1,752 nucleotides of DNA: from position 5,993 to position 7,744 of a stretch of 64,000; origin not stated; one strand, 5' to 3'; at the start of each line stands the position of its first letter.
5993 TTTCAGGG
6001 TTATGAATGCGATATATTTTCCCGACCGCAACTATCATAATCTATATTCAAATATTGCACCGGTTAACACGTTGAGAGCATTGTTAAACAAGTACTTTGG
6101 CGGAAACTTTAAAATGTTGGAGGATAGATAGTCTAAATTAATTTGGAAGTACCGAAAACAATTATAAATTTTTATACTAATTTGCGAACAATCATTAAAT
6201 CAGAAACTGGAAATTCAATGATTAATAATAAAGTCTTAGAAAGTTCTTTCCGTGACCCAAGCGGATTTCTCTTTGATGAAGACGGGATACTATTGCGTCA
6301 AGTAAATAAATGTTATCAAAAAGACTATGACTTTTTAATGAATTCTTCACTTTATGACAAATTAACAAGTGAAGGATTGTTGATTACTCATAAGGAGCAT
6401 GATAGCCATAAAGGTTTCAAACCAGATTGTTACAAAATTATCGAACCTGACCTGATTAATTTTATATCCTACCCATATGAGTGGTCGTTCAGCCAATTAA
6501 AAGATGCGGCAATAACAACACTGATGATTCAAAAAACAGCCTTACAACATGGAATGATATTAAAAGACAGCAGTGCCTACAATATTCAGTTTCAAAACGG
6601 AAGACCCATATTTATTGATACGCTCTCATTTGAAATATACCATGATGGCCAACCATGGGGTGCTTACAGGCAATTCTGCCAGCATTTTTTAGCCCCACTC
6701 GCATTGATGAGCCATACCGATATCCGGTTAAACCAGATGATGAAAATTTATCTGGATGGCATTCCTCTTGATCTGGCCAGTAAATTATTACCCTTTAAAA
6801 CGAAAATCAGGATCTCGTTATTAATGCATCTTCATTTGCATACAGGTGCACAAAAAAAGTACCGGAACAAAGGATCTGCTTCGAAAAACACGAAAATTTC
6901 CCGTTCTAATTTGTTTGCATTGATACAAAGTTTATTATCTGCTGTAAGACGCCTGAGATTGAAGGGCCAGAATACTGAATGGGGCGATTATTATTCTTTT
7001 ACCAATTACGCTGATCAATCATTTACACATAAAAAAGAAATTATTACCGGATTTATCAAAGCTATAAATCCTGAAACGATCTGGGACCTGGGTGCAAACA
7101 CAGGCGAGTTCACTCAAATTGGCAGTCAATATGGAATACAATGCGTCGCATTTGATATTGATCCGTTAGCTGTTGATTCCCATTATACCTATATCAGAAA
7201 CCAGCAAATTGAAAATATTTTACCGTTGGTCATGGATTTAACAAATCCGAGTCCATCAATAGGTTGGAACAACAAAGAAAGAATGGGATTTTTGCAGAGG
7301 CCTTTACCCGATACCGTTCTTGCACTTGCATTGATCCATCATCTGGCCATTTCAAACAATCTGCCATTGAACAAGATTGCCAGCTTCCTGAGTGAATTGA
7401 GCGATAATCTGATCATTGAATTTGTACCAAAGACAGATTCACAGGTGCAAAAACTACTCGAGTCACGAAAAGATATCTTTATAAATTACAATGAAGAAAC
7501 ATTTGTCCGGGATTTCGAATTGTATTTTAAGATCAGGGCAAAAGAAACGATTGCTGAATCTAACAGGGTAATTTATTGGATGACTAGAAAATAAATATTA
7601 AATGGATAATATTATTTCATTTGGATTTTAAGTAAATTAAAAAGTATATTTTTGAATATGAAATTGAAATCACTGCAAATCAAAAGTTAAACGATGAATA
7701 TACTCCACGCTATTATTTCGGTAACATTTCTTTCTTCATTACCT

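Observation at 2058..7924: Tandem-duplicated membrane phosphotransferase-like (AP-superfamily) genes with a coupled repeat protein and a kinase-like/methyltransferase fusion: a possible uncharacterised envelope-decoration module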

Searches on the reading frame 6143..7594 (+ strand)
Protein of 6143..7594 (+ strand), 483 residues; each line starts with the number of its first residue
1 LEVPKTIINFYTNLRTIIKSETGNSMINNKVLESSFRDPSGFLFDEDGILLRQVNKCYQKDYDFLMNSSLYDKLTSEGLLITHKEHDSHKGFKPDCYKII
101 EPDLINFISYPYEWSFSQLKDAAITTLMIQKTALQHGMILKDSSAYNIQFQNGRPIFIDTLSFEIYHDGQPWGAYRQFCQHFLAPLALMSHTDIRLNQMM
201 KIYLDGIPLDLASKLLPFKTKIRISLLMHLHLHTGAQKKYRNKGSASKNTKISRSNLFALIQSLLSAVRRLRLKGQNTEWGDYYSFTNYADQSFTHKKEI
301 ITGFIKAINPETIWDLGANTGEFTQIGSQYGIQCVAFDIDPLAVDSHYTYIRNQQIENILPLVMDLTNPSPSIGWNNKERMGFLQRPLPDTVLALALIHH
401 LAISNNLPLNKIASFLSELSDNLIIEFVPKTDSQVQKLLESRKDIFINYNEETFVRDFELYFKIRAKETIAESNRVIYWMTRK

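Call 3: search_protein_families(library=pfam, proteins=[window:6143-7594:+], max_evalue=1)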
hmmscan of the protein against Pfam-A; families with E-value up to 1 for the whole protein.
window:6143-7594:+ (483 aa): 2 families
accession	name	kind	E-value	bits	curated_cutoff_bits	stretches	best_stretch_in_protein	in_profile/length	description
PF08242.18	Methyltransf_12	-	0.094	13.9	30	1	315-415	2-84/98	Methyltransferase domain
PF13489.12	Methyltransf_23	-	0.14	12.3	27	1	309-402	22-95/164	Methyltransferase domain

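Call 4: search_protein_families(library=ncbifam, proteins=[window:6143-7594:+], max_evalue=1)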
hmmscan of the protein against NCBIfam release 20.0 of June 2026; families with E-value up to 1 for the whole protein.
window:6143-7594:+ (483 aa): 3 families
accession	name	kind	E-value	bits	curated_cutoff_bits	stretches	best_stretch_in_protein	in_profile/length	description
NF008405.0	PRK11207.1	equivalog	0.042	13.3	218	1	287-368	10-89/198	tellurite resistance methyltransferase TehB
NF011528.0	PRK14968.1-2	equivalog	0.072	12.6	171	1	296-357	25-86/205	putative methyltransferase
NF000499.2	Erm23S_rRNA_broad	equivalog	0.13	11.6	212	1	292-347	3-61/244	23S ribosomal RNA methyltransferase Erm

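Call 10: search_solved_structures(query=window:6143-7594:+, max_evalue=10, show_alignments=2)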
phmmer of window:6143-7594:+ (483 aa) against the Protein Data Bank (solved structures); distinct sequences matched with E-value up to 10: 1.
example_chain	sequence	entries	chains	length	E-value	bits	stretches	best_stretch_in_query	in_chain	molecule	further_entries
3lme_A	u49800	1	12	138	0.94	11.4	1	300-336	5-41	Possible translation initiation inhibitor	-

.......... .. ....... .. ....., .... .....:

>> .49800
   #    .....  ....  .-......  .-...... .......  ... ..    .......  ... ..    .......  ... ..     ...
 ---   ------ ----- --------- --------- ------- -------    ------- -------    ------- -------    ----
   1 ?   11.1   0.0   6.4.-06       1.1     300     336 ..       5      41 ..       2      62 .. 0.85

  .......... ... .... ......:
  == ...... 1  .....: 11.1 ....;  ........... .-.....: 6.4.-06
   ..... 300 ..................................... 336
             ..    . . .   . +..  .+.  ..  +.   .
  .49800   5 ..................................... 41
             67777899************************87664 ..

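Call 15: find_homologous_proteins(query=window:6143-7594:+)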
Query window:6143-7594:+ (483 aa): 8000 proteins with E <= 0.001 among 8000 candidates; the best 120 are listed.
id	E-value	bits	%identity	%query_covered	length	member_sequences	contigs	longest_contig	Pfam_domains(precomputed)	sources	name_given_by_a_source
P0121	0.0e+0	1048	100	95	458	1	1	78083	-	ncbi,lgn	-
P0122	1.3e-251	853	80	95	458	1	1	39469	-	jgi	jgi:hypothetical protein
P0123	1.0e-230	784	74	95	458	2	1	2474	-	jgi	-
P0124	1.9e-227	774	73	95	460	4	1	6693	-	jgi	-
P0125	6.0e-227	772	73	93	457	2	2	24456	-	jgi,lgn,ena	-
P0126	4.1e-226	769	72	94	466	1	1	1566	-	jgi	jgi:ribosomal protein L11 methylase PrmA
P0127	1.4e-224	764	72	94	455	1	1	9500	-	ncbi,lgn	-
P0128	1.2e-223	761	72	95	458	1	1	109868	-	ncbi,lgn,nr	ncbi:MAG: class I SAM-dependent methyltransferase [Bacteroidetes bacterium]|nr:class I SAM-dependent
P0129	2.1e-223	760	71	95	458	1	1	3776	-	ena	-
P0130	6.2e-222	756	71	93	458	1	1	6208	-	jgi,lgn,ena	-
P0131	9.7e-221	752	73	93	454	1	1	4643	-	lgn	-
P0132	1.8e-220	751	71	95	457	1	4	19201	PF01728.26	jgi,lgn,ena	-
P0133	3.1e-220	750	71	95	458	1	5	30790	-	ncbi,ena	-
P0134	4.2e-220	750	71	94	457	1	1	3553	-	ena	-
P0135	9.8e-220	748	71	94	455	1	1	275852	-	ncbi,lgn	-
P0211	7.4e-190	650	61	94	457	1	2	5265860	-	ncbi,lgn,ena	-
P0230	7.5e-178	610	59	93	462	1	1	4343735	-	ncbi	-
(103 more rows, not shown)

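Call 25: search_solved_structures(query=A2, max_evalue=10, show_alignments=3)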
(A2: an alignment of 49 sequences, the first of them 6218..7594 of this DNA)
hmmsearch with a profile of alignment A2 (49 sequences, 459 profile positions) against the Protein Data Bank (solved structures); distinct sequences matched with E-value up to 10: 12.
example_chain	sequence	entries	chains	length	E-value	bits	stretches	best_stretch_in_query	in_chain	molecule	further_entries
5yac_A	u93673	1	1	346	0.0066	18.4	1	282-340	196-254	tRNA (guanine(37)-N1)-methyltransferase Trm5b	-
2yx1_A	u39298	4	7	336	0.02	16.8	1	285-342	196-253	Hypothetical protein MJ0883 | Uncharacterized protein MJ0883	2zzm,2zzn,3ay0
9ohl_C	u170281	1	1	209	0.11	14.3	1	276-341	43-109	rRNA N(6)-adenosine-methyltransferase METTL5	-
6h2u_A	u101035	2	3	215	0.13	14.2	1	276-341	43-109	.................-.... protein 5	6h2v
6ded_A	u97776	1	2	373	0.71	11.7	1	174-249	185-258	NCK-interacting protein with SH3 domain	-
9rfr_A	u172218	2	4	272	0.78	11.6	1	284-330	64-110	Ubiquinone biosynthesis O-methyltransferase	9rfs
6dee_A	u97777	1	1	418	0.85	11.5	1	174-249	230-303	NCK-interacting protein with SH3 domain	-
9m5e_H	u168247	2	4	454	0.97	11.3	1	174-249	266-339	NCK-interacting protein with SH3 domain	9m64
6dec_M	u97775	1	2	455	0.98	11.3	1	174-249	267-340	NCK-interacting protein with SH3 domain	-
3opn_A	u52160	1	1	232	1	11.2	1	273-314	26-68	putative hemolysin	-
5bxy_A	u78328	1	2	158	1.1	11.1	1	282-333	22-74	RNA methyltransferase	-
9i2b_H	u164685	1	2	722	1.9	10.3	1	174-249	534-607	NCK-interacting protein with SH3 domain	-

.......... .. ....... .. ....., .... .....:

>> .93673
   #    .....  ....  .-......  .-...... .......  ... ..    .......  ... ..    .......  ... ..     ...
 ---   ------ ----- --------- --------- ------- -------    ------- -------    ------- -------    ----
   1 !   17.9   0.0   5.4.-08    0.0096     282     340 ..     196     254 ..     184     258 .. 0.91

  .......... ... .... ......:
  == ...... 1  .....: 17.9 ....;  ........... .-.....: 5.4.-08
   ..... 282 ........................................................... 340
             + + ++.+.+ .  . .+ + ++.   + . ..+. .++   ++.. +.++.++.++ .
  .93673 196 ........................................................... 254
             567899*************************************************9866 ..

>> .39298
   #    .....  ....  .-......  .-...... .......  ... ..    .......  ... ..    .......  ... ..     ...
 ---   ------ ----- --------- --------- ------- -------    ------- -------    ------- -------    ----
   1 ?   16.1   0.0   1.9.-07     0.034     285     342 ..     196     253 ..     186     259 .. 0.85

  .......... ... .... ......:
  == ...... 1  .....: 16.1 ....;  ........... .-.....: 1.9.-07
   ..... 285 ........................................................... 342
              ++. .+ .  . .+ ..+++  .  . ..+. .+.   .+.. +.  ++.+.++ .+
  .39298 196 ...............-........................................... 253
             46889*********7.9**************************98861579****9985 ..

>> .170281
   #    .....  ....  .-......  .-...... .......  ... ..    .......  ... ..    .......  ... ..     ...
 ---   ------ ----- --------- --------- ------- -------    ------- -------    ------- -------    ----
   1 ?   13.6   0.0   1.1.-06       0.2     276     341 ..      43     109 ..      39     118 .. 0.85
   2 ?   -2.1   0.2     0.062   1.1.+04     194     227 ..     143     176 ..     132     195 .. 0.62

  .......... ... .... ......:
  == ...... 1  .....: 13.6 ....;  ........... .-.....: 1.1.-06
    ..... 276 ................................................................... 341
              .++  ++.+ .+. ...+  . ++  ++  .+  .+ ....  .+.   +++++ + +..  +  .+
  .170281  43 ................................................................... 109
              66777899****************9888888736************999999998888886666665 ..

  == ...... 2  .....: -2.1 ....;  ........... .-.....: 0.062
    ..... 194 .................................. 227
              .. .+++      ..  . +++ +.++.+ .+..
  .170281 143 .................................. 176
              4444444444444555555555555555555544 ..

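Call 26: search_protein_families(library=pfam, alignment_id=A2, max_evalue=0.1)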
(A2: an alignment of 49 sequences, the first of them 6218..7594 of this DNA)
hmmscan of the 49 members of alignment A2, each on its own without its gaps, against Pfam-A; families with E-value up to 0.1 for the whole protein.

A. member 1, window:6218-7594:+ (458 aa): 1 family
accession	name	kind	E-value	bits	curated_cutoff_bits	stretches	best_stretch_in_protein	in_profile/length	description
PF08242.18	Methyltransf_12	-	0.085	14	30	0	290-391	2-85/98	Methyltransferase domain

B. families by the number of members that match (of 49 scanned): 17 families
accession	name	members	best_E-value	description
PF13489.12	Methyltransf_23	44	5.6e-06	Methyltransferase domain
PF01728.25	FtsJ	28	1.4e-05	FtsJ-like methyltransferase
PF08242.18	Methyltransf_12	28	6.5e-05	Methyltransferase domain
PF08241.18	Methyltransf_11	18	0.0023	Methyltransferase domain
PF13649.12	Methyltransf_25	15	0.00037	Methyltransferase domain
PF06325.19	PrmA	7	7.5e-05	Ribosomal protein L11 methyltransferase (PrmA)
PF13847.12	Methyltransf_31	7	0.0041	Methyltransferase domain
PF22340.1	TubZ_C_3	2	0.0024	Tubulin-like protein TubZ, C-terminal domain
PF21984.2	DnaD_N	2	0.02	DnaD N-terminal domain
PF03848.20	TehB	2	0.044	Tellurite resistance protein TehB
PF21187.2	CYAA_C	1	0.012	Yeast adenylate cyclase, C-terminal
PF02475.24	TRM5-TYW2_MTfase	1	0.013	TRM5/TYW2 methyltransferase domain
PF05175.20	MTS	1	0.058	Methyltransferase small domain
PF06179.17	Med22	1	0.068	Surfeit locus protein 5 subunit 22 of Mediator complex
PF00993.25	MHC_II_alpha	1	0.07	Class II histocompatibility antigen, alpha domain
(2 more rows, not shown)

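Call 27: find_encoding_contigs(protein=P0211, flank=10000, max_places=1)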
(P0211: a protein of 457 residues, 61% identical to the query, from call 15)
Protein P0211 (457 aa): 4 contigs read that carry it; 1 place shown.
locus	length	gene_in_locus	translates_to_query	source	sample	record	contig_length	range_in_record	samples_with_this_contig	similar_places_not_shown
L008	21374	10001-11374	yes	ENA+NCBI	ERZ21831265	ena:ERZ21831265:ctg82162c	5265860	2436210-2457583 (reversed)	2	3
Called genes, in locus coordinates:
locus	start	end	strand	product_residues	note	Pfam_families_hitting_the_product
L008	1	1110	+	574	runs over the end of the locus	-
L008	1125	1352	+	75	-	-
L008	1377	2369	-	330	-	PF08667:BetR (weak)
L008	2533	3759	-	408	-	PF13439:Glyco_transf_4, PF13579:Glyco_trans_4_4, PF00534:Glycos_transf_1, PF13692:Glyco_trans_1_4, PF13524:Glyco_trans_1_2 (weak)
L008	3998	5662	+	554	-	PF00128:Alpha-amylase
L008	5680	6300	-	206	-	PF01852:START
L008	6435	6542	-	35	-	-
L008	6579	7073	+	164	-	-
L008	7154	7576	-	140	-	-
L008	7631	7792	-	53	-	-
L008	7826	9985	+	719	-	PF00884:Sulfatase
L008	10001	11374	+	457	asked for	-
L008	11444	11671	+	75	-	-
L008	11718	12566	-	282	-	PF18962:Por_Secre_tail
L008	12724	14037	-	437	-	-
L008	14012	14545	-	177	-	-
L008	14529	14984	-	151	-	PF04542:Sigma70_r2, PF08281:Sigma70_r4_2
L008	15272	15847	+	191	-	PF03264:Cytochrom_NNT, PF09699:Paired_CXXCH_1 (faint)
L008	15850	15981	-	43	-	-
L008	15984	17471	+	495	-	PF02335:Cytochrom_C552, PF14522:Cytochrome_C7 (faint)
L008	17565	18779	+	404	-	PF18962:Por_Secre_tail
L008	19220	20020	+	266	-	-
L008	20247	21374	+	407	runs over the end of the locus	PF03308:MeaB, PF02492:cobW (weak), PF03029:ATP_bind_1 (faint)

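Call 28: find_encoding_contigs(protein=P0230, flank=10000, max_places=1)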
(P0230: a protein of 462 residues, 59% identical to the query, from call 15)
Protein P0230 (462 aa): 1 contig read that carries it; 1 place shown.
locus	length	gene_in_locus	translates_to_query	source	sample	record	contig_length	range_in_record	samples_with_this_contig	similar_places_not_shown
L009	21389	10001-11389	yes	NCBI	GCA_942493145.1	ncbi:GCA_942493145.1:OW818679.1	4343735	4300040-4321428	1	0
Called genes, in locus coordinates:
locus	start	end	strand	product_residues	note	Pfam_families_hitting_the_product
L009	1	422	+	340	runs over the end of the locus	PF01061:ABC2_membrane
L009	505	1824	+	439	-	PF13555:AAA_29 (faint), PF00005:ABC_tran, PF14524:Wzt_C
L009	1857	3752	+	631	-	PF08241:Methyltransf_11, PF13489:Methyltransf_23 (weak), PF13649:Methyltransf_25 (weak), PF13489:Methyltransf_23, PF08241:Methyltransf_11, PF08242:Methyltransf_12, PF13649:Methyltransf_25, PF13847:Methyltransf_31, +3 more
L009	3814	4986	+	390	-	PF00535:Glycos_transf_2, PF13641:Glyco_tranf_2_3 (weak)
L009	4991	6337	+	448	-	PF13439:Glyco_transf_4 (weak), PF13579:Glyco_trans_4_4 (faint), PF00534:Glycos_transf_1, PF13692:Glyco_trans_1_4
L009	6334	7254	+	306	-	PF01073:3Beta_HSD, PF01370:Epimerase, PF02719:Polysacc_synt_2, PF04321:RmlD_sub_bind, PF07993:NAD_binding_4 (faint), PF13460:NAD_binding_10, PF16363:GDP_Man_Dehyd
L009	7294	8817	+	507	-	-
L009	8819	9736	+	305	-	-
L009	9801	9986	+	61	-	-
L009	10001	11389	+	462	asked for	-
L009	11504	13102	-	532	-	PF16822:ALGX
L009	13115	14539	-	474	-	PF03062:MBOAT, PF13813:MBOAT_2 (weak)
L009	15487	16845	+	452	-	-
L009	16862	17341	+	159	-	-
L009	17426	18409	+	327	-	PF00535:Glycos_transf_2, PF10111:Glyco_tranf_2_2 (weak)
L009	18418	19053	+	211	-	PF25084:LbH_EIF2B (faint), PF25087:GMPPB_C (faint), PF00132:Hexapep (weak)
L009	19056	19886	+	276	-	PF05853:BKACE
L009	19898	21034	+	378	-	PF00266:Aminotran_5 (weak), PF01041:DegT_DnrJ_EryC1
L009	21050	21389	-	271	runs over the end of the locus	PF00535:Glycos_transf_2, PF13641:Glyco_tranf_2_3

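Call 30: predict_structure(alignment_id=A2)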
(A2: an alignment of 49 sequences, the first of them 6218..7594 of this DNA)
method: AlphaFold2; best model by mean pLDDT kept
length: 458 residues; sequences in the alignment: 49
mean_pLDDT: 88.0   pTM: 0.90
mean pLDDT of the five models: 88.0, 87.0, 86.3, 85.9, 83.5
residues with pLDDT >= 90: 288; 70-90: 116; 50-70: 45; < 50: 9
segments of 3 or more residues with pLDDT < 50: 1-3, 345-348
pLDDT, mean of each block of 10 residues (from residue 1): 57 78 90 96 97 96 86 92 91 98 98 95 93 94 92 97 93 88 94 90 89 75 82 96 91 62 77 97 97 92 96 92 95 93 53 64 93 83 89 95 84 67 86 97 92 97
secondary structure, 60 per line:
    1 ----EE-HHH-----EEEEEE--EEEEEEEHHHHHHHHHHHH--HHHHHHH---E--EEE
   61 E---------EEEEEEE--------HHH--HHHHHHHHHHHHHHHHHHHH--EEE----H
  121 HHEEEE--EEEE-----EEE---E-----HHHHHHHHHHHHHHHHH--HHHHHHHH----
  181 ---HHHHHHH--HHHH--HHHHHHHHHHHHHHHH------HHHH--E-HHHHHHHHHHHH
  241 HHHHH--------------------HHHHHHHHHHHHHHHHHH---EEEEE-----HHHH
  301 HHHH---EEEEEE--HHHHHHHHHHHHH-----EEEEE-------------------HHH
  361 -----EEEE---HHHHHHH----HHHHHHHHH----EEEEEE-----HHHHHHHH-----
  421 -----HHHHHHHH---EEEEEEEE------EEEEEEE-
elements in order: E16-21 E24-30 H31-42 H45-51 E58-61 E71-77 H91-110 E113-115 E123-126 E129-132 E138-140 H150-166 H169-176 H184-190 H193-196 H199-214 H221-224 H229-245 H266-283 E287-291 H297-304 E308-313 H316-328 E334-338 E366-369 H373-379 H384-392 E397-402 H408-415 H426-433 E437-444 E451-457
